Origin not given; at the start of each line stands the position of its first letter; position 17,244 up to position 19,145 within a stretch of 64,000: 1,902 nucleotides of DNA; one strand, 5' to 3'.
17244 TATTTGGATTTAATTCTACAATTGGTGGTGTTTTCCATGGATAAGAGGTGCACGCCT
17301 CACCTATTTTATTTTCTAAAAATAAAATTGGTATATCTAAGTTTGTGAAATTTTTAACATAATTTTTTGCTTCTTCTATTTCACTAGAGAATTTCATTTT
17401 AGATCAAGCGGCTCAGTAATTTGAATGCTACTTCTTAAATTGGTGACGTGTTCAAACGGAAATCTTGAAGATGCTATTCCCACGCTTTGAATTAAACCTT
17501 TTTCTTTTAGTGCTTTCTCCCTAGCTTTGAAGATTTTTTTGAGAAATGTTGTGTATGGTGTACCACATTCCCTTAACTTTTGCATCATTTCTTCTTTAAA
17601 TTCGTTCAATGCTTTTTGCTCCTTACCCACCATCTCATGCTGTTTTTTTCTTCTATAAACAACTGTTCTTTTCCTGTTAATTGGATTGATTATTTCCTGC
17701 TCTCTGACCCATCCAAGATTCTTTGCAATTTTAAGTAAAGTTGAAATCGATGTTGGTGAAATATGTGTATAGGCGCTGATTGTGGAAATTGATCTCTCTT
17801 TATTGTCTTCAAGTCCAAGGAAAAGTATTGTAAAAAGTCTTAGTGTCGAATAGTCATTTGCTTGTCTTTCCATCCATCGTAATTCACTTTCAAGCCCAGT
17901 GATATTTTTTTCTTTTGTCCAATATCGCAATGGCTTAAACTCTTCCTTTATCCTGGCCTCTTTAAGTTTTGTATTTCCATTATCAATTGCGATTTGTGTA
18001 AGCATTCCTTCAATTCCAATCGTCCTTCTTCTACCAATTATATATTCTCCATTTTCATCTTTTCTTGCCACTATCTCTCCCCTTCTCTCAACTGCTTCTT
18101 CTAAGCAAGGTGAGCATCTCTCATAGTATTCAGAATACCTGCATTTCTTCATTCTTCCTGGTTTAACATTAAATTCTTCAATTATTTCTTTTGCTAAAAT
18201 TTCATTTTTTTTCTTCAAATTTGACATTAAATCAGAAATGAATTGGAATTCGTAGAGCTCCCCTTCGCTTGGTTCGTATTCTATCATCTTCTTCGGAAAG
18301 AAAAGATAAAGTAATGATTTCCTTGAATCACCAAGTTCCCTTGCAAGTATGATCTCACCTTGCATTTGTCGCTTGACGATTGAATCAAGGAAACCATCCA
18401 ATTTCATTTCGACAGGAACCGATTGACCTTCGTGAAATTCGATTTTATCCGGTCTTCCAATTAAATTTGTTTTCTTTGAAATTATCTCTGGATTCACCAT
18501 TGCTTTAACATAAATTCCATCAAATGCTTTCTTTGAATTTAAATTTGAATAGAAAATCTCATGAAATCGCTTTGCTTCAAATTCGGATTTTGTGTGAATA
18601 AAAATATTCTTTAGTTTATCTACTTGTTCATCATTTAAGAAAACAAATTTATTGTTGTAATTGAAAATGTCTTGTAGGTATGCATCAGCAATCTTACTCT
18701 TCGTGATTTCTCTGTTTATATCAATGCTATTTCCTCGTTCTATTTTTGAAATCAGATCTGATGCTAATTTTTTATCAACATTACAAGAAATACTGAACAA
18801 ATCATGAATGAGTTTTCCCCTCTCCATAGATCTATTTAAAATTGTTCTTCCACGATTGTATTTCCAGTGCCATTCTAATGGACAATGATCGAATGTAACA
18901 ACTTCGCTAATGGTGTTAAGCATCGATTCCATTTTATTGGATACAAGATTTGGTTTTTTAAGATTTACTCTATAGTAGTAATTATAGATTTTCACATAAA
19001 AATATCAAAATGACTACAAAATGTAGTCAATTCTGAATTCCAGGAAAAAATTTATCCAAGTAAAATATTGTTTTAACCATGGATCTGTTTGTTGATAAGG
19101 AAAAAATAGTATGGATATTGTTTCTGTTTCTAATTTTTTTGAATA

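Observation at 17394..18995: Cas4-like Fe-S nuclease fused to a winged-HTH, with no CRISPR array or other cas genes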

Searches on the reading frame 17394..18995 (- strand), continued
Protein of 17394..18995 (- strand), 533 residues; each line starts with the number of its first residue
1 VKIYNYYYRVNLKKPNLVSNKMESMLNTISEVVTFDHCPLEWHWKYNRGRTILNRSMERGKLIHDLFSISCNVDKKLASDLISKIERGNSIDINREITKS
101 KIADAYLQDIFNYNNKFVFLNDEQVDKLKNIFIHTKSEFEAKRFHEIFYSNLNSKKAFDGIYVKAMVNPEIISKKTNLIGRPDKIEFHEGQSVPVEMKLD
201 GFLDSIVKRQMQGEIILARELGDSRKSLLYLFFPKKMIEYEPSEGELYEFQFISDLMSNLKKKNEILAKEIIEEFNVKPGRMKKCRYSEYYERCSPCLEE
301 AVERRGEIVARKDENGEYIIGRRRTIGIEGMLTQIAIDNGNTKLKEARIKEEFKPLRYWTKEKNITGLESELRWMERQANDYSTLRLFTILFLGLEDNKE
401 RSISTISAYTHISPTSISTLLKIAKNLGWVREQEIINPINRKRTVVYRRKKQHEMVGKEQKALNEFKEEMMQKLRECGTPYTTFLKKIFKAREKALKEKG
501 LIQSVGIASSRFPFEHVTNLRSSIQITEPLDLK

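Call 70: search_protein_families(library=phrogs, proteins=[P0001, P0010, P0005, P0008], max_evalue=0.01)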
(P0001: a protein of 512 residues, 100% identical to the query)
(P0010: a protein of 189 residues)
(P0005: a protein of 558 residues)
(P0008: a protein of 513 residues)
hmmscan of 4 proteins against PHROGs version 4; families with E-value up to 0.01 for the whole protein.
P0001 (512 aa): 2 families
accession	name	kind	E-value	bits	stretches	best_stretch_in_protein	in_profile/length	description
phrog_1218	-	DNA, RNA and nucleotide metabolism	8.6e-05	22.9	1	3-61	7-68/364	exonuclease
phrog_26729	-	unknown function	0.0055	17.8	0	234-258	10-34/70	-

P0010 (189 aa): 1 family
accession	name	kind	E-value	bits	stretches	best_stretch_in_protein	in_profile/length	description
phrog_1770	-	DNA, RNA and nucleotide metabolism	0.00081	20.4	1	83-167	27-108/158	Holliday junction resolvase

P0005 (558 aa): 0 families

P0008 (513 aa): 0 families

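Call 80: search_protein_families(library=ncbifam, proteins=[L006:8597-12028:-, L010:7324-9840:-, L012:7368-9548:-], max_evalue=0.1)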
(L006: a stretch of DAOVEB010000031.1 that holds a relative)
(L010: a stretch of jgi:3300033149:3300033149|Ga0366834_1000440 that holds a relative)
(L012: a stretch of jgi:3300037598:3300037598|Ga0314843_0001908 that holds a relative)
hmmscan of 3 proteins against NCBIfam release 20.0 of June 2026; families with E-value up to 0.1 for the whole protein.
L006:8597-12028:- (1143 aa): 0 families

L010:7324-9840:- (838 aa): 1 family
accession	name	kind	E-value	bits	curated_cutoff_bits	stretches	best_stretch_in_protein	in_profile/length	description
NF045487.1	ASRP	equivalog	0.00073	18.3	300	1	208-313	352-455/593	archaea-specific SMC-related protein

L012:7368-9548:- (726 aa): 0 families

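Call 85: search_protein_families(library=padloc, proteins=[L006:8597-12028:-, L010:7324-9840:-, L012:7368-9548:-, P0005, P0007, P0008, P0003, P0006, P0010, L008:2581-3603:+], max_evalue=0.01)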
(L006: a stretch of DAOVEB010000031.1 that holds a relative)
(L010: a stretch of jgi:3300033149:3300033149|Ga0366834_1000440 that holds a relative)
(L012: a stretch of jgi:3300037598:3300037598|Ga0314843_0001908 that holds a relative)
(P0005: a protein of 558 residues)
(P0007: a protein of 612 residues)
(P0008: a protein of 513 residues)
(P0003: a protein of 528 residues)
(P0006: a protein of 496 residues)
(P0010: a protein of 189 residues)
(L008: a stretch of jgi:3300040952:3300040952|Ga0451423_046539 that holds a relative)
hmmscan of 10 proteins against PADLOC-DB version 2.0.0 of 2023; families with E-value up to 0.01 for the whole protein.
L006:8597-12028:- (1143 aa): 0 families

L010:7324-9840:- (838 aa): 0 families

L012:7368-9548:- (726 aa): 0 families

P0005 (558 aa): 5 families
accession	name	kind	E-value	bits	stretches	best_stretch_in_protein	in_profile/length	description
PDLC00943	Cas4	-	2.2e-05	22.5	1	135-290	30-179/180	CRISPR-associated protein Cas4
PDLC01250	Cas4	-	2.8e-05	22.5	0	135-289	29-167/168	"CAS-I,CAS-II,CAS-III,CAS-IV,CAS-V,CAS-VI; acquisition_associated"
PDLC01447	Cas4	-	0.0063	15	0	16-291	6-159/161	"CAS-I,CAS-II,CAS-III,CAS-IV,CAS-V,CAS-VI; acquisition_associated"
PDLC02034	Cas4d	-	0.0077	13.9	0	130-194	29-93/192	-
PDLC02083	Cas4_II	-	0.008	14.6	0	160-290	62-184/186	-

P0007 (612 aa): 2 families
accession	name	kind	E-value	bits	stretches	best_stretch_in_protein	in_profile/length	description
PDLC00943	Cas4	-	5.3e-08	31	1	196-311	36-155/180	CRISPR-associated protein Cas4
PDLC01250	Cas4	-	3.8e-05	22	1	218-311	54-146/168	"CAS-I,CAS-II,CAS-III,CAS-IV,CAS-V,CAS-VI; acquisition_associated"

P0008 (513 aa): 8 families
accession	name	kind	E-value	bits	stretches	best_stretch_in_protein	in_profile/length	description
PDLC01250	Cas4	-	4.1e-08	31.7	1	137-270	50-167/168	"CAS-I,CAS-II,CAS-III,CAS-IV,CAS-V,CAS-VI; acquisition_associated"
PDLC00943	Cas4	-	3.7e-06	25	1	148-271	61-179/180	CRISPR-associated protein Cas4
PDLC01611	Cas4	-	3.8e-06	25.3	1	155-270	54-156/158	"CAS-I,CAS-II,CAS-III,CAS-IV,CAS-V,CAS-VI; acquisition_associated"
PDLC01773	Cas4c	-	6.3e-06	23.7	1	150-274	84-197/229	-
PDLC00944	Cas4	-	1.1e-05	23.7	1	139-270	51-176/177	Cas4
PDLC02083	Cas4_II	-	1.2e-05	23.9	1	150-271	71-184/186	-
PDLC01447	Cas4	-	1.7e-05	23.4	1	148-272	47-159/161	"CAS-I,CAS-II,CAS-III,CAS-IV,CAS-V,CAS-VI; acquisition_associated"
PDLC02034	Cas4d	-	0.00029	18.5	1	150-278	70-188/192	-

P0003 (528 aa): 1 family
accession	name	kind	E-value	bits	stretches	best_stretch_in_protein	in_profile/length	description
PDLC02034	Cas4d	-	0.0088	13.7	0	162-198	62-98/192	-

P0006 (496 aa): 5 families
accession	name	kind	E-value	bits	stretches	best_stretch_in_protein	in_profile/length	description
PDLC01250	Cas4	-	3.1e-06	25.6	1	143-272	51-166/168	"CAS-I,CAS-II,CAS-III,CAS-IV,CAS-V,CAS-VI; acquisition_associated"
PDLC01611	Cas4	-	0.00048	18.4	0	128-197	27-93/158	"CAS-I,CAS-II,CAS-III,CAS-IV,CAS-V,CAS-VI; acquisition_associated"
PDLC01438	Csa3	-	0.001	17.2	1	364-439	144-208/305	"CAS-I,CAS-II,CAS-III,CAS-IV,CAS-V,CAS-VI; associated_signaling"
PDLC01447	Cas4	-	0.0031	16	0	10-272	6-156/161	"CAS-I,CAS-II,CAS-III,CAS-IV,CAS-V,CAS-VI; acquisition_associated"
PDLC00943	Cas4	-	0.0084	14.1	0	146-201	60-116/180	CRISPR-associated protein Cas4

P0010 (189 aa): 0 families

L008:2581-3603:+ (340 aa): 1 family
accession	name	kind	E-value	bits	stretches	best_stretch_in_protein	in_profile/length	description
PDLC04498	PDC-M18A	-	0.0039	14.7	1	111-166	16-71/342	-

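Call 91: search_dna_similar(query=P0001, collection=phages, mode=protein, max_evalue=0.001, max_rows=10)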
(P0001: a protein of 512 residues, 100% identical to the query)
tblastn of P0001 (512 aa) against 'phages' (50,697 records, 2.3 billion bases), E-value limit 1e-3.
No match.

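Call 92: search_dna_similar(query=P0001, collection=plasmids, mode=protein, max_evalue=0.001, max_rows=10)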
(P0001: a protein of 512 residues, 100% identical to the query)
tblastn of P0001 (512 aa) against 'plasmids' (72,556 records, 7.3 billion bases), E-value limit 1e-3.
No match.

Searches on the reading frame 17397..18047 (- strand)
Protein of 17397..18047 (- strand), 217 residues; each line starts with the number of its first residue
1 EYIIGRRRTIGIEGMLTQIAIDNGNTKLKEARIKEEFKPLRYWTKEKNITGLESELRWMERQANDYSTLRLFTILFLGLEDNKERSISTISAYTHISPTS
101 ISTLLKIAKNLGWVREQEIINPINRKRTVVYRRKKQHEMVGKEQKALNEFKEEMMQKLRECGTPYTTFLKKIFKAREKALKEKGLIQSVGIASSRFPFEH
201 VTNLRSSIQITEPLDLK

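Call 69: search_solved_structures(query=A5, max_evalue=10, show_alignments=2)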
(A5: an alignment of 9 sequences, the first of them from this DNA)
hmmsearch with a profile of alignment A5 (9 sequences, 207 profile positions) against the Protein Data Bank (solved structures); distinct sequences matched with E-value up to 10: 11.
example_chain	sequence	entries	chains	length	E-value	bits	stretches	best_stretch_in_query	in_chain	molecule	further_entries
1i1g_A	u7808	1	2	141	0.13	15.1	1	74-121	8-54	TRANSCRIPTIONAL REGULATOR LRPA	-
9s7g_E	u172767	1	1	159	0.22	14.4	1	20-75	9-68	Sperm acrosome-associated protein 9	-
3bja_A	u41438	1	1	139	0.26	14.1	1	85-155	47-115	Transcriptional regulator, MarR family, putative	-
4hbl_A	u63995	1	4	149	0.4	13.5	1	74-124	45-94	Transcriptional regulator, MarR family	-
5hli_A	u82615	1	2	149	0.6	12.9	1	79-124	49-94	MarR family transcriptional regulator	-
8i7o_YI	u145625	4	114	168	0.61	12.9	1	20-75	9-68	Sperm acrosome-associated protein 9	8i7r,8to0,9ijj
5hlg_A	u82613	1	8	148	0.61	12.9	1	79-124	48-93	MarR family transcriptional regulator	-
5hlh_A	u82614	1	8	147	0.62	12.9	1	79-124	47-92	MarR family transcriptional regulator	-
7bhy_A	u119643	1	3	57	0.7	12.7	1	82-116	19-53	Deoxyribonucleoside regulator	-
6cdb_A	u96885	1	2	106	0.82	12.5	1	73-120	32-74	ArsR family transcriptional regulator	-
8f5h_A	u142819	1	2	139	4.4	10.1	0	115-165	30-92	S2hlx_EX_19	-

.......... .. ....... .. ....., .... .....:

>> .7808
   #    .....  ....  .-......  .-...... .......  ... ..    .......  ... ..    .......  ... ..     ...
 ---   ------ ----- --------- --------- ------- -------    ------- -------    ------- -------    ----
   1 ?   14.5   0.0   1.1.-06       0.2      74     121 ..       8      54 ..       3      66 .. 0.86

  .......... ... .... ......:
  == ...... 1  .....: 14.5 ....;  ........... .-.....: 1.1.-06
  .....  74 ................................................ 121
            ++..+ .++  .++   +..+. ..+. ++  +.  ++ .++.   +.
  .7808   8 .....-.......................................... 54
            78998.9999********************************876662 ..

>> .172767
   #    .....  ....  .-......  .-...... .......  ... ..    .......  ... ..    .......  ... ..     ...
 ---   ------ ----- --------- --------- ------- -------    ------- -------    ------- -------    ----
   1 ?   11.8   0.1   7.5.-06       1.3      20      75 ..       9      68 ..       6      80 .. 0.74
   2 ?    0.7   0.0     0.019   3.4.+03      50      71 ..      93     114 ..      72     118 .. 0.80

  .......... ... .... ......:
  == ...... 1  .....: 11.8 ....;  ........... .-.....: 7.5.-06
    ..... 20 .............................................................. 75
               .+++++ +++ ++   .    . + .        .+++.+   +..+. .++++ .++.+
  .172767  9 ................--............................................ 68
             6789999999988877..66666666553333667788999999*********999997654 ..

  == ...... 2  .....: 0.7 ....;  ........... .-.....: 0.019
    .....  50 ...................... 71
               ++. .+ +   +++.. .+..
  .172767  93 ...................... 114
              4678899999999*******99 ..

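Call 71: find_homologous_proteins(query=A5, max_evalue=0.01)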
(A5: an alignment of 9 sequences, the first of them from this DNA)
Query A5 (9 sequences) (217 aa, profile of the alignment): 1 proteins with E <= 0.01 among 3693 candidates.
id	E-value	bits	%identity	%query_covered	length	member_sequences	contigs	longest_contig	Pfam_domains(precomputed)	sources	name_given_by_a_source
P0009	3.5e-56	208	33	56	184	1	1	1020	-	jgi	jgi:hypothetical protein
